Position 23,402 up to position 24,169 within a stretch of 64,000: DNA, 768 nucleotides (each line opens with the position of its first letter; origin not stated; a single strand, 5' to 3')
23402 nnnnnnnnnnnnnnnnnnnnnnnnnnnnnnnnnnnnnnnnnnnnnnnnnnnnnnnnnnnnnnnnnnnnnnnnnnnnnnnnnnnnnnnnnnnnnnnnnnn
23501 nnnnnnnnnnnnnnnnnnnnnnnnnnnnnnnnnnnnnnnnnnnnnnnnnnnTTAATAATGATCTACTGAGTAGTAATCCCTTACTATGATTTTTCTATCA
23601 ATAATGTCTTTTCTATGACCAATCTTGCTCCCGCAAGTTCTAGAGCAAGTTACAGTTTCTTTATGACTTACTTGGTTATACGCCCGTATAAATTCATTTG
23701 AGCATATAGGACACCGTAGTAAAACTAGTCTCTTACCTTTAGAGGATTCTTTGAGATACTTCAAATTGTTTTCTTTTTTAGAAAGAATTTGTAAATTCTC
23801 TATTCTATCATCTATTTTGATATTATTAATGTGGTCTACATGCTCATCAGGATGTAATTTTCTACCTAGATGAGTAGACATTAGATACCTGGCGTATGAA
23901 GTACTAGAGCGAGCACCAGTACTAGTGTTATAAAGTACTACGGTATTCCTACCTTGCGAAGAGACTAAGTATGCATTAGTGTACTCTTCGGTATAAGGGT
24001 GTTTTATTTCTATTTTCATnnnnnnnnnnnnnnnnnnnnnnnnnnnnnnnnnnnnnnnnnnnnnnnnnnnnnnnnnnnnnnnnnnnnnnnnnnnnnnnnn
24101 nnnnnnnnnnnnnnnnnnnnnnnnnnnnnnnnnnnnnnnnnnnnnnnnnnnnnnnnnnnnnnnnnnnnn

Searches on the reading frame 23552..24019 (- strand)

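Call 86: search_protein_families(library=phrogs, proteins=[window:23552-24019:-], max_evalue=0.00001)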
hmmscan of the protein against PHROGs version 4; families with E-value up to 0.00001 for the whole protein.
window:23552-24019:- (155 aa): 9 families
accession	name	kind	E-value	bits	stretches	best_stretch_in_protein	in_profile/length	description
phrog_14913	-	DNA, RNA and nucleotide metabolism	4e-35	122.1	1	1-135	1-133/149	HNH endonuclease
phrog_959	-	DNA, RNA and nucleotide metabolism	1.9e-08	35.1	1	19-94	40-112/138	HNH endonuclease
phrog_20891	-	DNA, RNA and nucleotide metabolism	1.4e-07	32.4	1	43-83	157-197/219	HNH endonuclease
phrog_10730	-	DNA, RNA and nucleotide metabolism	1.9e-07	32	1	9-87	61-140/234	HNH endonuclease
phrog_99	-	DNA, RNA and nucleotide metabolism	4e-07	31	1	57-90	173-207/383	HNH endonuclease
phrog_15471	-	DNA, RNA and nucleotide metabolism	8.1e-07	30.1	0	43-91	35-83/183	HNH endonuclease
phrog_59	-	DNA, RNA and nucleotide metabolism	2.4e-06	28.2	1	21-91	173-238/423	HNH endonuclease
phrog_7545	-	DNA, RNA and nucleotide metabolism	4.3e-06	28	1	16-85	60-130/160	HNH endonuclease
phrog_21964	-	DNA, RNA and nucleotide metabolism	5e-06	27.3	1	36-93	159-216/244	HNH endonuclease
